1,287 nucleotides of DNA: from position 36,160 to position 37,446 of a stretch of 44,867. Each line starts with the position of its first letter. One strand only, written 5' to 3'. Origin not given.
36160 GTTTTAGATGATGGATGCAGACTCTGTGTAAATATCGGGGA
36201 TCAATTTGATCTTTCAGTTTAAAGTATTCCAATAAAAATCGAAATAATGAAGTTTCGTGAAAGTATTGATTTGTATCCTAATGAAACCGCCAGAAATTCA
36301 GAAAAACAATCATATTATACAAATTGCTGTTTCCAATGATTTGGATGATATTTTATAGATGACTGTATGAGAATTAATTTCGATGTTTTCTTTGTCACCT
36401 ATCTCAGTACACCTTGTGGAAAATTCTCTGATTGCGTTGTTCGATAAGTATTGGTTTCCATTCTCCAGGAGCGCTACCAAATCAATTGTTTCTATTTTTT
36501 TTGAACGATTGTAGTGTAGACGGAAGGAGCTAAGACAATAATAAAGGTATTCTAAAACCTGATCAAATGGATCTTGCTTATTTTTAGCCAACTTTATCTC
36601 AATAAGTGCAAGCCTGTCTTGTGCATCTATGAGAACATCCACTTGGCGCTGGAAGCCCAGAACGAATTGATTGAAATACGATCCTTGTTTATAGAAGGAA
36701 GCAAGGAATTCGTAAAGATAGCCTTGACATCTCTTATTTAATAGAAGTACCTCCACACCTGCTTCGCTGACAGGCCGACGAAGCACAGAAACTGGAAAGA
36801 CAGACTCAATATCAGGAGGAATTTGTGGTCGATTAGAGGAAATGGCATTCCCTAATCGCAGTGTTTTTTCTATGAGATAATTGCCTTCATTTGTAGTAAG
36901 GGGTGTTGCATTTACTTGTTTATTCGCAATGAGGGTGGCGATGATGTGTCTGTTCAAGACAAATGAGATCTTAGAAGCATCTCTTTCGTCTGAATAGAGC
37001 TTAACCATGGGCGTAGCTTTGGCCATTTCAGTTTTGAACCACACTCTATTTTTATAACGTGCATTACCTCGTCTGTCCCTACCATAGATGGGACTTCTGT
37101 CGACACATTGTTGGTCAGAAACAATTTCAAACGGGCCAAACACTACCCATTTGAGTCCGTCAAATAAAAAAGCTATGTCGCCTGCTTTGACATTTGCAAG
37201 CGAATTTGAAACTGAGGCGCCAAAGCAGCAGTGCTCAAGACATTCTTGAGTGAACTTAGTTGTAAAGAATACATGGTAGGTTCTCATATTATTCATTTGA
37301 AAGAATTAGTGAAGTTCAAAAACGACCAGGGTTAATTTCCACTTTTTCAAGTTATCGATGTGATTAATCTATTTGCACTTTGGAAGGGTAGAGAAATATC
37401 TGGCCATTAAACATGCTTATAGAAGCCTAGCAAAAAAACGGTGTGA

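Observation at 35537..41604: Decayed chromosomal integron whose cassettes carry restriction/defence genes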

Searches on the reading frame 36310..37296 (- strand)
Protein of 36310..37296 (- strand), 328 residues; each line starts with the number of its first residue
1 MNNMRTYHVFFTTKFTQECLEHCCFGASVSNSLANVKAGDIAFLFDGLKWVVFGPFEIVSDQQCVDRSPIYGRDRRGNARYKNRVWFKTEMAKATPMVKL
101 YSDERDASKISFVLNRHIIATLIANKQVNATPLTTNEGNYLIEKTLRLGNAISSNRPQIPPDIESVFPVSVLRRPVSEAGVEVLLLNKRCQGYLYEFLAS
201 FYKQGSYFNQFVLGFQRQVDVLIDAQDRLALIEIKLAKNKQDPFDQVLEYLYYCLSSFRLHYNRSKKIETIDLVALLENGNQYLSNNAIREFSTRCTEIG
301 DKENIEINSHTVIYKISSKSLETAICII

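Call 9: search_protein_families(library=pfam, max_evalue=0.1, proteins=[window:36310-37296:-])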
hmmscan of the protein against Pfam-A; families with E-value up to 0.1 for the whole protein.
window:36310-37296:- (328 aa): 2 families
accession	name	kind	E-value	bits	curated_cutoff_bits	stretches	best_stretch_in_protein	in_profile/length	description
PF21328.3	Gp44_lid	-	0.027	15.1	27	1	287-316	4-33/63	Sliding-clamp-loader large subunit, AAA+ ATPase lid domain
PF10539.14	Dev_Cell_Death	-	0.037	14.2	27.8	1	13-89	9-84/126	Development and cell death domain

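Call 10: search_protein_families(library=ncbifam, max_evalue=0.1, proteins=[window:36310-37296:-])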
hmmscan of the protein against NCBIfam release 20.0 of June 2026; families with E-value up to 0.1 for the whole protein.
window:36310-37296:- (328 aa): 1 family
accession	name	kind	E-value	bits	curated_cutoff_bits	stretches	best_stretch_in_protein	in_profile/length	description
NF001775.0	PRK00513.1-6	equivalog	0.095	12.2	292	0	232-322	15-105/210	septum site-determining protein MinC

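Call 66: search_protein_families(library=padloc, max_evalue=0.01, proteins=[window:36310-37296:-])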
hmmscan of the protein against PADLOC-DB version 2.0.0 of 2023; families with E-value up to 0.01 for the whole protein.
window:36310-37296:- (328 aa): 0 families

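Call 82: search_solved_structures(query=window:36310-37296:-, max_evalue=1)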
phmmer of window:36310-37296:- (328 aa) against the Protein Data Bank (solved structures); distinct sequences matched with E-value up to 1: 3.
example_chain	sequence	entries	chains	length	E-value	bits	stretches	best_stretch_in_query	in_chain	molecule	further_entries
5xsd_A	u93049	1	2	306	0.17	14.6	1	80-129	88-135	Periplasmic binding protein/LacI transcriptional regulator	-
5xsj_X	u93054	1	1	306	0.23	14.1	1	80-129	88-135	Periplasmic binding protein/LacI transcriptional regulator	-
5xss_X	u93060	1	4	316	0.24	14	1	80-129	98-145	Periplasmic binding protein/LacI transcriptional regulator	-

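Call 85: find_homologous_proteins(query=window:36310-37296:-, max_evalue=0.00001)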
Query window:36310-37296:- (328 aa): 21 proteins with E <= 0.00001 among 1658 candidates.
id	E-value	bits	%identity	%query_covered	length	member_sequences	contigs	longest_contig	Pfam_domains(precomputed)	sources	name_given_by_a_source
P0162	8.1e-216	733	99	100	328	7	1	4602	-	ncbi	-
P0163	3.8e-191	652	88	100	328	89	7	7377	-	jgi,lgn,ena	-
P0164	7.7e-187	638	86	100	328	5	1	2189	-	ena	-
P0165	1.4e-183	628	83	100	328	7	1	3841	-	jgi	-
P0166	2.2e-181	620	84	100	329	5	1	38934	-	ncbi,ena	-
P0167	1.4e-178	611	82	100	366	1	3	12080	-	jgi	-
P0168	1.7e-153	529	72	99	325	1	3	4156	-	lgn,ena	-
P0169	1.4e-146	506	70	99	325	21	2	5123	-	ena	-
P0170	3.3e-141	488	66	99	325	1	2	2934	-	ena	-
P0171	1.8e-138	479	66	98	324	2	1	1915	-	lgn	-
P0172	3.0e-138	479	68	98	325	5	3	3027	-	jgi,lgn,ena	-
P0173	1.7e-135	470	64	99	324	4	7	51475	-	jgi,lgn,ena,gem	-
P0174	3.9e-135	468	64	97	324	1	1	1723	-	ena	-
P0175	1.7e-131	456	61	97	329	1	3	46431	-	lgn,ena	-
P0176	2.0e-131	456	63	98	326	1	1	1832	-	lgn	-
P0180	8.5e-55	204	42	85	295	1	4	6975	-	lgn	-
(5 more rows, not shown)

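Call 86: find_encoding_contigs(protein=P0166, flank=6000, max_places=2)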
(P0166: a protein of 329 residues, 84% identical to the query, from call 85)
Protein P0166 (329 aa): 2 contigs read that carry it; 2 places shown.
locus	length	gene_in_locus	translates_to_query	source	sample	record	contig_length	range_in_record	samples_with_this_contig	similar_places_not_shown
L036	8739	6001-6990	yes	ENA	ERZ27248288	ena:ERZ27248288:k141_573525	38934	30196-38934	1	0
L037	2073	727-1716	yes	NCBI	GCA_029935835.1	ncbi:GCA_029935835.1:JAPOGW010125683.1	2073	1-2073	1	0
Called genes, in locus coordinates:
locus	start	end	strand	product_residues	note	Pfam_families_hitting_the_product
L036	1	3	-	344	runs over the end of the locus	-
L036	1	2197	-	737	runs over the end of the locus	PF01555:N6_N4_Mtase (faint), PF02086:MethyltransfD12 (faint)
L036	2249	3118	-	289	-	-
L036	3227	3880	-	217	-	PF07929:PRiA4_ORF3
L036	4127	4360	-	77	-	PF11731:Cdd1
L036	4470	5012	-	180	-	PF01035:DNA_binding_1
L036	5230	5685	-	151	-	PF09568:RE_MjaI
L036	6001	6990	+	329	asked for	-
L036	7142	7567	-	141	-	PF01555:N6_N4_Mtase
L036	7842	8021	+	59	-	-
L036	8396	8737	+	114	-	?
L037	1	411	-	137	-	?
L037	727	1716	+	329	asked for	-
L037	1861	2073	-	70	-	?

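Call 87: find_encoding_contigs(protein=P0173, flank=6000, max_places=3)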
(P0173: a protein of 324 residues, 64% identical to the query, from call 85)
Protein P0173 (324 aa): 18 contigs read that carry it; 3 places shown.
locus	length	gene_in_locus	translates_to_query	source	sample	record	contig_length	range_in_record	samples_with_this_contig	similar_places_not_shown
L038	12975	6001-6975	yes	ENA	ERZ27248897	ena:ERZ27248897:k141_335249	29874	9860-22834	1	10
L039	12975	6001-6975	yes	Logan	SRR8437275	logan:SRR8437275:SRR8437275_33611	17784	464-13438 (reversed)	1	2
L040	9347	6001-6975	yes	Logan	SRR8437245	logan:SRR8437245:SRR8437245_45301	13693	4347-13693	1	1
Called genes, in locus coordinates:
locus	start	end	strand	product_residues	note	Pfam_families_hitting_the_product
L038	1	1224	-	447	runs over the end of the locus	PF11638:DnaA_N, PF01695:IstB_IS21, PF00308:Bac_DnaA, PF00004:AAA (faint), PF08299:Bac_DnaA_C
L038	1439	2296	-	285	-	PF02195:ParB_N, PF17762:HTH_ParB, PF23552:ParB_C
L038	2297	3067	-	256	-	PF00142:Fer4_NifH (weak), PF01656:CbiA, PF02374:ArsA_ATPase (weak), PF06564:CBP_BcsQ (weak), PF09140:MipZ (faint), PF10609:ParA, PF13614:AAA_31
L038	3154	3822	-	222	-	PF02527:GidB, PF13847:Methyltransf_31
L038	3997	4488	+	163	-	PF09723:Zn_ribbon_8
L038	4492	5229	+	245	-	PF00588:SpoU_methylase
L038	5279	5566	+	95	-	PF01555:N6_N4_Mtase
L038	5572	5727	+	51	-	-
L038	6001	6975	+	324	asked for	-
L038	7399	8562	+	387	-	PF00465:Fe-ADH, PF13685:Fe-ADH_2, PF25137:ADH_Fe_C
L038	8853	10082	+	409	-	PF01041:DegT_DnrJ_EryC1, PF01053:Cys_Met_Meta_PP, PF00155:Aminotran_1_2 (weak), PF00266:Aminotran_5 (faint)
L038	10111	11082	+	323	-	PF01073:3Beta_HSD, PF01370:Epimerase, PF02719:Polysacc_synt_2 (faint), PF04321:RmlD_sub_bind (weak), PF16363:GDP_Man_Dehyd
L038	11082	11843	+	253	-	PF02348:CTP_transf_3, PF12804:NTP_transf_3 (weak)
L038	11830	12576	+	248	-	PF04909:Amidohydro_2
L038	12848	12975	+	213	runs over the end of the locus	PF00753:Lactamase_B, PF19583:ODP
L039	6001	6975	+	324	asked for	-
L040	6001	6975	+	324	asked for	-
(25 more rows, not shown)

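Call 100: predict_structure(alignment_id=A6)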
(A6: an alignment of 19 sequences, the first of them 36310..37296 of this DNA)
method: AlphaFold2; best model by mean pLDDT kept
length: 328 residues; sequences in the alignment: 19
mean_pLDDT: 87.6   pTM: 0.84
mean pLDDT of the five models: 87.6, 86.5, 76.7, 76.4, 63.7
residues with pLDDT >= 90: 180; 70-90: 127; 50-70: 12; < 50: 9
segments of 3 or more residues with pLDDT < 50: 1-3, 169-174
pLDDT, mean of each block of 10 residues (from residue 1): 72 91 82 79 94 94 84 88 90 96 93 91 78 90 97 85 68 62 86 93 82 84 92 93 95 89 86 96 93 97 96 87 89
secondary structure, 60 per line:
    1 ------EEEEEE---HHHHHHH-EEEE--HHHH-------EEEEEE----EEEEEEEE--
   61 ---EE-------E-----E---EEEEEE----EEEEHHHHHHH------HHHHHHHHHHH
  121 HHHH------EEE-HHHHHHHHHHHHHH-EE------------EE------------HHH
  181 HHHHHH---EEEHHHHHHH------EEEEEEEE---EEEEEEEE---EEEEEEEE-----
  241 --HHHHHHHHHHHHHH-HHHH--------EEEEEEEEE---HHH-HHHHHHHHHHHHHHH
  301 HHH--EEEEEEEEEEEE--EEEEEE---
elements in order: E7-12 H16-22 E24-27 H30-33 E41-46 E51-58 E83-88 E93-96 H97-103 H110-124 E131-133 H135-148 H178-186 E190-192 H193-199 E206-213 E217-224 E228-235 H243-256 H258-261 E270-278 H286-303 E306-317 E320-325

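Call 102: fold_search(model_id=the predicted structure, library=pdb)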
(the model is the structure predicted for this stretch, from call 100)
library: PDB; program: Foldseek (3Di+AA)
matches with E <= 10: 995; with E <= 0.001: 2
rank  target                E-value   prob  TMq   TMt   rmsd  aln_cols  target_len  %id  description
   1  4dap                  6.2e-05  1.00  0.25  0.33   5.9       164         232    9  The structure of Escherichia coli SfsA (released 2013-08-14)
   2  1wmm                  1.5e-04  1.00  0.32  0.67   4.8       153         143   21  Crystal structure of PH1033 from Pyrococcus horikoshii Ot3 (released 2005-08-23)
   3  4dav_A                2.1e-03  0.97  0.23  0.29   6.7       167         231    9  The structure of Pyrococcus Furiosus SfsA in complex with DNA (released 2014-10-01)
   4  7vsr_M                2.5e-03  0.41  0.16  0.18  21.9       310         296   11  Structure of McrBC (stalkless mutant) (released 2023-02-15)
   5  8z4i_B                2.8e-03  0.94  0.20  0.18   6.3       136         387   12  crystal structure of Cdn1 in complex with cA3 (released 2026-02-04)
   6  6hz4_M                3.6e-03  0.60  0.20  0.20  17.3       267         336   12  Structure of McrBC without DNA binding domains (one half of the full complex) (released 2019-07-24)
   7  9iac_A                1.6e-02  0.30  0.15  0.17  12.0       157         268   15  Structure of the Argonaute-associated Cas4 family protein 1 (ACE1) from Microcystis aeruginosa (MaACE1) (released 2025-04-23)
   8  1xmx                  1.9e-02  0.80  0.21  0.18   6.2       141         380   15  Crystal structure of protein VC1899 from Vibrio cholerae (released 2004-11-16)
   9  2inb                  2.2e-02  0.72  0.20  0.38   6.0       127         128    9  Crystal structure of an XisH family protein (ZP_00107633.1) from Nostoc punctiforme PCC 73102 at 1.60 A resolution (released 2006-10-24)
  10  9iac_B                2.5e-02  0.25  0.15  0.17  12.0       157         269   15  Structure of the Argonaute-associated Cas4 family protein 1 (ACE1) from Microcystis aeruginosa (MaACE1) (released 2025-04-23)
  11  1y88                  2.6e-02  0.69  0.20  0.31   5.9       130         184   12  Crystal Structure of Protein of Unknown Function AF1548 (released 2004-12-21)
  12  6hz4_N                2.8e-02  0.30  0.14  0.24  10.5       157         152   15  Structure of McrBC without DNA binding domains (one half of the full complex) (released 2019-07-24)
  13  9u49_A                3.1e-02  0.60  0.19  0.17   6.4       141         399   10  crystal structure of Cdn1 in complex with cA4 (released 2026-02-04)
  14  9iab_A                3.5e-02  0.25  0.16  0.18  11.8       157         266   15  Structure of the Argonaute-associated Cas4 family protein 1 (ACE1) from Chroococcidiopsis thermalis (CtACE1) (released 2025-04-23)
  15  2okf_A                3.7e-02  0.66  0.21  0.39   5.9       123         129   10  CRYSTAL STRUCTURE OF A FDXN ELEMENT EXCISION CONTROLLING FACTOR PROTEIN (AVA_3312) FROM ANABAENA VARIABILIS AT 1.60 A  (released 2007-01-30)
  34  6rt4_A                1.4e-01  0.91  0.29  0.54   5.8       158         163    8  The YTH domain of YTHDC1 protein in complex with m6ACU oligonucleotide (released 2019-11-27)
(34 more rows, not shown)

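Call 107: find_encoding_contigs(protein=P0175, flank=4000, max_places=2)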
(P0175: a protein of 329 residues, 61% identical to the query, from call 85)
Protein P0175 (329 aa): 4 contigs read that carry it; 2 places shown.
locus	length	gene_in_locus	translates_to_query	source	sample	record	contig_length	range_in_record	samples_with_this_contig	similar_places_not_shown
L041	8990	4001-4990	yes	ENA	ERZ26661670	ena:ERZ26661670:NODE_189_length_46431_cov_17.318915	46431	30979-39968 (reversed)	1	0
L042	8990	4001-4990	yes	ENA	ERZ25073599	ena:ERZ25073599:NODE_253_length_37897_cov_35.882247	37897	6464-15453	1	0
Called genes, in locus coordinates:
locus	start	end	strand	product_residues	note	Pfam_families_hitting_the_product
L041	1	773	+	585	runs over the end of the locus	PF03136:Pup_ligase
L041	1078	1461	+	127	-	PF18929:DUF5678 (weak)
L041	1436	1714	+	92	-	-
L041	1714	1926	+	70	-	PF07927:HicA_toxin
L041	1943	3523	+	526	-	PF03136:Pup_ligase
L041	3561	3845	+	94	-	-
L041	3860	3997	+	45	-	-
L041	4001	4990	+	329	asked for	-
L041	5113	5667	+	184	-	-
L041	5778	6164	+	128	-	-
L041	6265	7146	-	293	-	PF25231:DUF7847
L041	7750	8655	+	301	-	PF08271:Zn_Ribbon_TF, PF00382:TFIIB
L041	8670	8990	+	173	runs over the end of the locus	PF02142:MGS, PF01808:AICARFT_IMPCHas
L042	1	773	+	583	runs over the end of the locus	PF03136:Pup_ligase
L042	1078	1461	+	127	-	PF18929:DUF5678 (weak)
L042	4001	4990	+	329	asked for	-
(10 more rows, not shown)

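Call 108: find_encoding_contigs(protein=P0180, flank=4000, max_places=3)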
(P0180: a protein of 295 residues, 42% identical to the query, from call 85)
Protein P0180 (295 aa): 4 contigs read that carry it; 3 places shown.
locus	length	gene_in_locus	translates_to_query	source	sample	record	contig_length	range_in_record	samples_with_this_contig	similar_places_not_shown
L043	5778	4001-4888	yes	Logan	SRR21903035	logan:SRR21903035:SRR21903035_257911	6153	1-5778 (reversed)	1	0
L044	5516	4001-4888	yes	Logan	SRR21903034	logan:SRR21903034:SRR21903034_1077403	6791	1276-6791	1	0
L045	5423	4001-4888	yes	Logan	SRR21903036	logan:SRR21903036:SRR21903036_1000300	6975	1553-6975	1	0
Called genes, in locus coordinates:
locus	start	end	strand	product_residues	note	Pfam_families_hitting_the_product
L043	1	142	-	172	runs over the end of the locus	?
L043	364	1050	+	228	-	-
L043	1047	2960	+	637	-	PF00890:FAD_binding_2, PF01266:DAO (weak), PF07992:Pyr_redox_2 (faint), PF02910:Succ_DH_flav_C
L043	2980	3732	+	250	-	PF13085:Fer2_3, PF13187:Fer4_9 (weak), PF13183:Fer4_8, PF00037:Fer4 (weak), PF12797:Fer4_2 (weak), PF12837:Fer4_6 (weak), PF13237:Fer4_10, PF12838:Fer4_7, +1 more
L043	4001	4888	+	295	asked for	-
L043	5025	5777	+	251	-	?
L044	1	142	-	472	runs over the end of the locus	?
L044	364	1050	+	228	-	-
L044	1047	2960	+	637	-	PF00890:FAD_binding_2, PF01266:DAO (weak), PF07992:Pyr_redox_2 (faint), PF02910:Succ_DH_flav_C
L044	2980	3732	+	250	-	PF13085:Fer2_3, PF13187:Fer4_9 (weak), PF13183:Fer4_8, PF00037:Fer4 (weak), PF12797:Fer4_2 (weak), PF12837:Fer4_6 (weak), PF13237:Fer4_10, PF12838:Fer4_7, +1 more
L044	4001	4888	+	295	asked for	-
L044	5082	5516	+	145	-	?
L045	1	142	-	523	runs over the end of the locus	PF00209:SNF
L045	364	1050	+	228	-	-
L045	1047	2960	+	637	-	PF00890:FAD_binding_2, PF01266:DAO (weak), PF07992:Pyr_redox_2 (faint), PF02910:Succ_DH_flav_C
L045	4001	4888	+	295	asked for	-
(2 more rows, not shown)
